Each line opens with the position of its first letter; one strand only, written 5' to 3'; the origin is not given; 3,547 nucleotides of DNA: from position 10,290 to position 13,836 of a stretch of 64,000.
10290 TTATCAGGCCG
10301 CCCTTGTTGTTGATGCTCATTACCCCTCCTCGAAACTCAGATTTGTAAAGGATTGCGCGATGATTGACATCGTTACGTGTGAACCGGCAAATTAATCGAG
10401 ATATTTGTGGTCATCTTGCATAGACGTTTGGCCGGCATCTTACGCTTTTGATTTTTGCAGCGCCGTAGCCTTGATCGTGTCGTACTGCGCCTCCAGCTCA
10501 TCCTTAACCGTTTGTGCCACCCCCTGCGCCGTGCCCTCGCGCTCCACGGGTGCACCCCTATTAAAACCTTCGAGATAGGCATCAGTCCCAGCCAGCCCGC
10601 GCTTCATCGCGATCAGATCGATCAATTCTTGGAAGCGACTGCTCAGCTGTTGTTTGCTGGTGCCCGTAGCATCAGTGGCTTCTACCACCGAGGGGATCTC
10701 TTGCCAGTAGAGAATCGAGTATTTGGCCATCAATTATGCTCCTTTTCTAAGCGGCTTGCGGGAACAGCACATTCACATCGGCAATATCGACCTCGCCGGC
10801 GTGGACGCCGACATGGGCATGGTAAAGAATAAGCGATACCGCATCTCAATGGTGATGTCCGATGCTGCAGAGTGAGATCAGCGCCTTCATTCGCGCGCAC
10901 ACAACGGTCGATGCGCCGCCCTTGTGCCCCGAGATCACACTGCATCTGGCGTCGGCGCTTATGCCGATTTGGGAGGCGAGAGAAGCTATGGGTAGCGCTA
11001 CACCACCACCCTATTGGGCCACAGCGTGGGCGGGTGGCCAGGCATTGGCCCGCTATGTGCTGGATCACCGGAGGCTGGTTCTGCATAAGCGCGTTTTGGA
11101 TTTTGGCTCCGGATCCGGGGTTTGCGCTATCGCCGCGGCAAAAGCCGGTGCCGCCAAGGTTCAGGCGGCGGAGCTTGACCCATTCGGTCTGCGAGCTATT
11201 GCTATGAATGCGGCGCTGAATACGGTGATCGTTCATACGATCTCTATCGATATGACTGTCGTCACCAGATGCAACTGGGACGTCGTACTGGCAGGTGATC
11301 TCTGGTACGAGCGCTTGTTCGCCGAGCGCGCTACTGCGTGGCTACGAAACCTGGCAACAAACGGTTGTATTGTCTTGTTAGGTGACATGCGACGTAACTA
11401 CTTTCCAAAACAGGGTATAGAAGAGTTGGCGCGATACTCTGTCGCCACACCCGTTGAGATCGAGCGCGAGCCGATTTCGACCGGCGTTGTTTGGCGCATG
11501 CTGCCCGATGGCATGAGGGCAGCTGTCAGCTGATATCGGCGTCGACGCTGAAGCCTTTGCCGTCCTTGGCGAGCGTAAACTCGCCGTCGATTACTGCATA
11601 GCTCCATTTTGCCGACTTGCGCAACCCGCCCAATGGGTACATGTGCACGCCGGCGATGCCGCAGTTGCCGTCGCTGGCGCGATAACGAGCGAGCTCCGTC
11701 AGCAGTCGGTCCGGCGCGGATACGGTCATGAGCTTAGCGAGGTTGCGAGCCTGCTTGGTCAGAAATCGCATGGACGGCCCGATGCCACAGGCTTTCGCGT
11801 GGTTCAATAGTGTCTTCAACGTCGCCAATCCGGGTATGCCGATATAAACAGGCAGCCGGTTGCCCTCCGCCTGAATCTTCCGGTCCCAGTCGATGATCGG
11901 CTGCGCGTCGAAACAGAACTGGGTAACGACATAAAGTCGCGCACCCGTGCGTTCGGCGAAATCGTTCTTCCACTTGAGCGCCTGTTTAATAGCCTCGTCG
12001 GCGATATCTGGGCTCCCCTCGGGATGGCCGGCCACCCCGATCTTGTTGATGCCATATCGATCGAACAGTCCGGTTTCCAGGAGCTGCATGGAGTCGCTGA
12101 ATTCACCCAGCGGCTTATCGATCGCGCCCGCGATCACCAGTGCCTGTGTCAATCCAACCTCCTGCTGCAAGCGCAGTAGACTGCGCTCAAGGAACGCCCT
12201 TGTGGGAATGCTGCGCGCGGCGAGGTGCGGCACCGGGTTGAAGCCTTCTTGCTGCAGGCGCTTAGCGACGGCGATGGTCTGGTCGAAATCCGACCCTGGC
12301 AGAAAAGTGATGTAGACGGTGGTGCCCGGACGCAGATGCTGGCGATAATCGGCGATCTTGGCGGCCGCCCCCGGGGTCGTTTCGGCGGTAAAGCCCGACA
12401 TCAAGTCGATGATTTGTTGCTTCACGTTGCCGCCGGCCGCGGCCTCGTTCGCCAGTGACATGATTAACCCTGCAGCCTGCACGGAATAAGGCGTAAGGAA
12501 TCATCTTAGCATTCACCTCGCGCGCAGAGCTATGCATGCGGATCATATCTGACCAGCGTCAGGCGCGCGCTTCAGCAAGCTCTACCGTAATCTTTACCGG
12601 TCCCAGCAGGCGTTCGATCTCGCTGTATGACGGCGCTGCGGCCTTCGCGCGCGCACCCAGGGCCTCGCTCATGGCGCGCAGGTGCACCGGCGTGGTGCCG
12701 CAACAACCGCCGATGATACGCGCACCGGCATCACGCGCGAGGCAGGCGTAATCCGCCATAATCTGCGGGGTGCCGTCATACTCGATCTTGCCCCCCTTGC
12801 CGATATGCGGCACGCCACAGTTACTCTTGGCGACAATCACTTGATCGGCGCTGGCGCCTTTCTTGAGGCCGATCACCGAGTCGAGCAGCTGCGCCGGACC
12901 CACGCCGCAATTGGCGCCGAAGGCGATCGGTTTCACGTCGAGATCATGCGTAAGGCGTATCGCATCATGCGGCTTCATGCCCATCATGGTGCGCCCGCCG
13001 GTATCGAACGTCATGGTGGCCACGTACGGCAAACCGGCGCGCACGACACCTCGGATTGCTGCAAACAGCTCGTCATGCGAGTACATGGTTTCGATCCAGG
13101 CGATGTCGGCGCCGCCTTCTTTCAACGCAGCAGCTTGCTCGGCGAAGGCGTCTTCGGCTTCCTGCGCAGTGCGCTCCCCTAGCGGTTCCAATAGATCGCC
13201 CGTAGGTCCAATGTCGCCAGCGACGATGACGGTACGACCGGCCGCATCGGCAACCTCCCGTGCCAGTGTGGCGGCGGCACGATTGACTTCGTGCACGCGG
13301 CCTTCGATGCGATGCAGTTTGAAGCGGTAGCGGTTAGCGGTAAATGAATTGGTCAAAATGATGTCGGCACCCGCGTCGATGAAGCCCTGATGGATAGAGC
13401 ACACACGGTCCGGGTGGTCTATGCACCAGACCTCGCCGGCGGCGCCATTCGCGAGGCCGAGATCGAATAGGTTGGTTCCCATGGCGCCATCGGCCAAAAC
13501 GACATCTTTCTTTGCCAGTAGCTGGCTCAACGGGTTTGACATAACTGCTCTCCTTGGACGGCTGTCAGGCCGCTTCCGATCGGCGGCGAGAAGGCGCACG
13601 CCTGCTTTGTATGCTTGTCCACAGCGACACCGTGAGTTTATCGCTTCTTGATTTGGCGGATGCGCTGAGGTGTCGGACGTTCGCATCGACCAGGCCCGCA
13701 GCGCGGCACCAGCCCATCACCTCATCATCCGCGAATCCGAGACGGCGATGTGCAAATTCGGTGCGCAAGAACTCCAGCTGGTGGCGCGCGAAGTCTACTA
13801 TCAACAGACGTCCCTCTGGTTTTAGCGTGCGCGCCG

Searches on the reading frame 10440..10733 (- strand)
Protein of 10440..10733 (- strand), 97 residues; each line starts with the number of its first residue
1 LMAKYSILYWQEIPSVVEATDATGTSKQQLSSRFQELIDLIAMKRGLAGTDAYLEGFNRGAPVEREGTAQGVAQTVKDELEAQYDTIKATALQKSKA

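Call 4: search_protein_families(library=pfam, proteins=[window:10440-10733:-], max_evalue=0.01)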
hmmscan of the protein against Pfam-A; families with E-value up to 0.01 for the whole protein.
window:10440-10733:- (97 aa): 1 family
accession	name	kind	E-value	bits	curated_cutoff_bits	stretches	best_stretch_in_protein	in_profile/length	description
PF13769.11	Virulence_fact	-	3.9e-13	50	25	1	9-86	2-74/81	Virulence factor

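Call 5: search_protein_families(library=ncbifam, proteins=[window:10440-10733:-], max_evalue=0.01)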
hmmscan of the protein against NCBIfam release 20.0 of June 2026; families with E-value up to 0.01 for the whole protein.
window:10440-10733:- (97 aa): 0 families

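Call 54: search_solved_structures(query=window:10440-10730:-, max_evalue=10)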
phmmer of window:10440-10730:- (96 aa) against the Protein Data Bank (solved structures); distinct sequences matched with E-value up to 10: 4.
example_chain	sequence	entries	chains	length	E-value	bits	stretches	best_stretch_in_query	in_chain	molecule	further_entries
5u1h_A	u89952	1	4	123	0.055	17.1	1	15-81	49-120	Outer membrane porin F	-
6jfw_A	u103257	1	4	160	0.44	14.2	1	8-79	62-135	PA0833-PD protein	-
6vfi_A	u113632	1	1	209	1.1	12.9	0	11-49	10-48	O43_dn18A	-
5xa0_A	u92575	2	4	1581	1.7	12.3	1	3-40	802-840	Inositol 1,4,5-trisphosphate receptor type 1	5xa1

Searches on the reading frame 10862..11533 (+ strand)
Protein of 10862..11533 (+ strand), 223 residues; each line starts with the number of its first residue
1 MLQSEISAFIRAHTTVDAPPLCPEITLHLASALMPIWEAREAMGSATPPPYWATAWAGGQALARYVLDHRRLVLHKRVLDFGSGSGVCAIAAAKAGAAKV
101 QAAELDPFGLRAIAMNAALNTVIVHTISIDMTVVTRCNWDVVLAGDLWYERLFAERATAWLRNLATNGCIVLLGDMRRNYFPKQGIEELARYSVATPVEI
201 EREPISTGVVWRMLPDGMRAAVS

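Call 4: search_protein_families(library=pfam, proteins=[window:10862-11533:+], max_evalue=0.01)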
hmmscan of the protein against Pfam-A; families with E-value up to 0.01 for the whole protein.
window:10862-11533:+ (223 aa): 5 families
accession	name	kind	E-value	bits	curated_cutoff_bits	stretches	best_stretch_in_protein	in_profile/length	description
PF06325.19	PrmA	-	2.8e-12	47.2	22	1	75-144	162-232/296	Ribosomal protein L11 methyltransferase (PrmA)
PF10294.15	Methyltransf_16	-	1.7e-06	28.3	21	1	56-179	22-161/174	Lysine methyltransferase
PF05175.20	MTS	-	7.2e-05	22.9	23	1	70-135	30-94/170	Methyltransferase small domain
PF02475.24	TRM5-TYW2_MTfase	-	0.0001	22.7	28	1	76-162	38-128/164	TRM5/TYW2 methyltransferase domain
PF13649.12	Methyltransf_25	-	0.0017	19.4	27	1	78-146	1-73/97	Methyltransferase domain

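Call 5: search_protein_families(library=ncbifam, proteins=[window:10862-11533:+], max_evalue=0.01)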
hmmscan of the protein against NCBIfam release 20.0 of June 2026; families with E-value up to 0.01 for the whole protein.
window:10862-11533:+ (223 aa): 14 families
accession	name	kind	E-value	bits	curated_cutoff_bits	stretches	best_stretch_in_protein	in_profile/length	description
NF001790.0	PRK00517.3-3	equivalog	2.2e-11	43.6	269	1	72-175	120-226/262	50S ribosomal protein L11 methyltransferase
TIGR00406.1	prmA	equivalog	3e-10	40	183.15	1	75-143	160-230/288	50S ribosomal protein L11 methyltransferase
NF001785.0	PRK00517.2-2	equivalog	1.7e-09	37.2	188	1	75-144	146-217/282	50S ribosomal protein L11 methyltransferase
TIGR00537.1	hemK_rel_arch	hypoth_equivalog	1.3e-08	34.7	87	1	74-168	19-111/179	HemK2/MTQ2 family protein methyltransferase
NF001786.0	PRK00517.2-4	equivalog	1e-07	31.3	327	1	75-144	144-212/277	50S ribosomal protein L11 methyltransferase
NF001784.0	PRK00517.2-1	equivalog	5.9e-07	29.3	244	1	76-174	153-255/290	50S ribosomal protein L11 methyltransferase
NF011529.0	PRK14968.1-3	equivalog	9.2e-07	28.5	162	1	74-143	34-103/198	putative methyltransferase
TIGR03534.1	RF_mod_PrmC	equivalog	6.9e-05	22.4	199.1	1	68-141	82-159/253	peptide chain release factor N(5)-glutamine methyltransferase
NF011528.0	PRK14968.1-2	equivalog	0.0019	17.8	171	1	76-124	40-87/205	putative methyltransferase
NF041255.1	mycofact_MftM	equivalog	0.0026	17.2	200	1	70-134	135-198/289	mycofactocin oligosaccharide methyltransferase MftM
TIGR02469.1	CbiT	equivalog_domain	0.0035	17.6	78.3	1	67-122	12-68/124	precorrin-6Y C5,15-methyltransferase (decarboxylating) subunit CbiT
NF011527.0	PRK14968.1-1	equivalog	0.0062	16.3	242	1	73-122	33-81/192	putative methyltransferase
NF043040.1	corrin_prot_MT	hypoth_equivalog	0.0063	16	180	1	75-119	42-85/216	corrinoid protein-associated methyltransferase CpaM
TIGR02021.1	BchM-ChlM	equivalog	0.0087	15.5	158.9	0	72-146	52-126/218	magnesium protoporphyrin IX methyltransferase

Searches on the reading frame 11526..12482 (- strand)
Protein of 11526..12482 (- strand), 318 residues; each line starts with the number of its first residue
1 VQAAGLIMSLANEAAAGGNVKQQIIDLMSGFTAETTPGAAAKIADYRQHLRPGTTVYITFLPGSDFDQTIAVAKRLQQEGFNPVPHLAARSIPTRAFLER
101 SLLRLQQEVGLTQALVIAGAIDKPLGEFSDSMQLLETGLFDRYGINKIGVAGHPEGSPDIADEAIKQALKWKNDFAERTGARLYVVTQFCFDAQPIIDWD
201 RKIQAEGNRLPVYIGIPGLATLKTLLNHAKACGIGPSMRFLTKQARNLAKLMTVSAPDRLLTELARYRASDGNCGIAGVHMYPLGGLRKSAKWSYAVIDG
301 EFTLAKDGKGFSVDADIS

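Call 4: search_protein_families(library=pfam, proteins=[window:11526-12482:-], max_evalue=0.01)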
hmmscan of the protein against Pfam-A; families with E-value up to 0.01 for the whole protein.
window:11526-12482:- (318 aa): 1 family
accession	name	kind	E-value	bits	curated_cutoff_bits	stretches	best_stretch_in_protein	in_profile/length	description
PF02219.23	MTHFR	-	1.1e-07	32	24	1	54-234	42-225/287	Methylenetetrahydrofolate reductase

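Call 5: search_protein_families(library=ncbifam, proteins=[window:11526-12482:-], max_evalue=0.01)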
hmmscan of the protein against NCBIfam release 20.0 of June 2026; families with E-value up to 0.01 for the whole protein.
window:11526-12482:- (318 aa): 2 families
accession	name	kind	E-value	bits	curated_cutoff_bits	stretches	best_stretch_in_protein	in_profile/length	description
TIGR00676.1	fadh2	equivalog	5.7e-09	35.7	293.7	1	57-234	33-213/275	methylenetetrahydrofolate reductase [NAD(P)H]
TIGR00677.1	fadh2_euk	equivalog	1.3e-07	31.3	310.05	1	147-234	131-214/281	methylenetetrahydrofolate reductase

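Call 49: search_solved_structures(query=window:11526-12482:-, max_evalue=1, show_alignments=2)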
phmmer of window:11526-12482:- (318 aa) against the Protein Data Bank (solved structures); distinct sequences matched with E-value up to 1: 11.
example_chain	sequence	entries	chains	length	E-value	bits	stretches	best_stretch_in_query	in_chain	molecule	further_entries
7xg9_A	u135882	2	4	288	2.5e-56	194.2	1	25-294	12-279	5,10-methylenetetrahydrofolate reductase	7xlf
1v93_A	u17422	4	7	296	3.8e-07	32.7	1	50-285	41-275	5,10-Methylenetetrahydrofolate reductase | Methylenetetrahydrofolate reductase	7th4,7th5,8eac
3apt_A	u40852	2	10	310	4.3e-07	32.5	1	50-285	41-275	Methylenetetrahydrofolate reductase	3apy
8uy2_A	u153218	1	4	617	1.9e-06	30.4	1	142-230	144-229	Methylenetetrahydrofolate reductase-like protein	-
8uy1_D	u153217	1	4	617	1.9e-06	30.4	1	142-230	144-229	Methylenetetrahydrofolate reductase-like protein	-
9ne9_A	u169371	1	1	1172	0.047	16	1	55-219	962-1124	DNA polymerase epsilon catalytic subunit A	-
9f6d_A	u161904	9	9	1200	0.049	15.9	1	55-219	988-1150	DNA polymerase epsilon catalytic subunit A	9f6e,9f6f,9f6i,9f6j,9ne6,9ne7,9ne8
9f6k_A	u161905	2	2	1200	0.049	15.9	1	55-219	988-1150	DNA polymerase epsilon catalytic subunit A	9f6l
9b8t_A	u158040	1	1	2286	0.12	14.7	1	55-219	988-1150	DNA polymerase epsilon catalytic subunit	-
9b8s_A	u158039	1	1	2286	0.12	14.7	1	55-219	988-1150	DNA polymerase epsilon catalytic subunit A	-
7pfo_B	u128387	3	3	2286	0.12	14.7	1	55-219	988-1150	DNA polymerase epsilon catalytic subunit A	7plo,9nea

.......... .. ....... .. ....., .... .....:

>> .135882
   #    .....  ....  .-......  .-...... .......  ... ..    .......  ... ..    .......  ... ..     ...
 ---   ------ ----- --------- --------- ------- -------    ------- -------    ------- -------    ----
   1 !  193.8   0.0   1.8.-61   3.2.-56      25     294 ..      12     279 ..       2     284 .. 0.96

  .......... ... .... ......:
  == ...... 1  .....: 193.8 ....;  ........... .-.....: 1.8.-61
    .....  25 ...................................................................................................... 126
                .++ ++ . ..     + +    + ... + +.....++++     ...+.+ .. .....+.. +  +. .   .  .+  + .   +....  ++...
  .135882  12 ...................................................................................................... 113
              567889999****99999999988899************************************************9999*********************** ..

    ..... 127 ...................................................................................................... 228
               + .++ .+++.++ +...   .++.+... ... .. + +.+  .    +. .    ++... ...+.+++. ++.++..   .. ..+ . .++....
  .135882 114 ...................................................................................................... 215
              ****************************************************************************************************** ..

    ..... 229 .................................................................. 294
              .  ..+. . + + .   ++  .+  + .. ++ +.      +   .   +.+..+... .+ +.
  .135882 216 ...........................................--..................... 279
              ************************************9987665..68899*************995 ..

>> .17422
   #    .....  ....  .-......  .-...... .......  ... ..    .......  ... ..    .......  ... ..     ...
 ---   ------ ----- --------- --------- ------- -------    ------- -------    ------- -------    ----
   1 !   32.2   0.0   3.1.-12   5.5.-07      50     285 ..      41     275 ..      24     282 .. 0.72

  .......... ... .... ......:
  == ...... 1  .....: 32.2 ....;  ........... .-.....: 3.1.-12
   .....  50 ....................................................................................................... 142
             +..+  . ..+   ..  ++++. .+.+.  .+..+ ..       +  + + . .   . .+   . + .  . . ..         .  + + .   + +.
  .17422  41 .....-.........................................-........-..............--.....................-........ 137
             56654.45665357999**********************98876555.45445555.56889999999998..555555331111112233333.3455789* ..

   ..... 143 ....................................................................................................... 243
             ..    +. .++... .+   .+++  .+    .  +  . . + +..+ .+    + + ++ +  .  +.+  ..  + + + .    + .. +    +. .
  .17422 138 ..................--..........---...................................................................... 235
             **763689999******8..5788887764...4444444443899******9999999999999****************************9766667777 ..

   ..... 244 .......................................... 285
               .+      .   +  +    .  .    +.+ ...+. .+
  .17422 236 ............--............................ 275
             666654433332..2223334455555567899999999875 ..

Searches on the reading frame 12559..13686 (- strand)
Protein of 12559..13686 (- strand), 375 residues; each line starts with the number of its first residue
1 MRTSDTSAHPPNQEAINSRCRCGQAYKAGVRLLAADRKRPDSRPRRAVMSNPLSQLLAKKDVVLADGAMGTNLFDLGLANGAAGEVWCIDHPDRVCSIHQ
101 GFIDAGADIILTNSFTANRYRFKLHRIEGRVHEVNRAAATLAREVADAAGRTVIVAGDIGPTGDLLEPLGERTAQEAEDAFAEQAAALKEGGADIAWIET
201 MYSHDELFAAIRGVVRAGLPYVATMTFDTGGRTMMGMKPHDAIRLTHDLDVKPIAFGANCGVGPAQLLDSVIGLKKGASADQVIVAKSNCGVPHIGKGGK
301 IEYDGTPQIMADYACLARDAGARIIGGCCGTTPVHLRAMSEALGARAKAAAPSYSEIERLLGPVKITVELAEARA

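Call 4: search_protein_families(library=pfam, proteins=[window:12559-13686:-], max_evalue=0.01)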
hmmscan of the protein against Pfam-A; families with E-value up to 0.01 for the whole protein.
window:12559-13686:- (375 aa): 1 family
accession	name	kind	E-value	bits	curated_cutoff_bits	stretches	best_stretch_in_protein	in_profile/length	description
PF02574.22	S-methyl_trans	-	1.1e-63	216.2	22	1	64-343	2-283/283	Homocysteine S-methyltransferase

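Call 5: search_protein_families(library=ncbifam, proteins=[window:12559-13686:-], max_evalue=0.01)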
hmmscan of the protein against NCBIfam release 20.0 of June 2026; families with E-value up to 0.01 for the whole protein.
window:12559-13686:- (375 aa): 5 families
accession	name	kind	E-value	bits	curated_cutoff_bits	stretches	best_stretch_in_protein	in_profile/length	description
NF005718.0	PRK07534.1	equivalog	4.5e-133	443.7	338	1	49-369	2-320/337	betaine--homocysteine S-methyltransferase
NF006396.0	PRK08645.1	equivalog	7.1e-69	232.5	453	1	57-348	8-289/611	bifunctional homocysteine S-methyltransferase/methylenetetrahydrofolate reductase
TIGR02082.1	metH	equivalog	1.8e-42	145.1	1010.85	1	60-348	3-317/1182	methionine synthase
NF007024.0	PRK09490.1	equivalog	6.6e-38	130.2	1497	1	83-367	56-353/1234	methionine synthase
NF007020.0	PRK09485.1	equivalog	2.1e-26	92.7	215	1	51-343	2-303/306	homocysteine S-methyltransferase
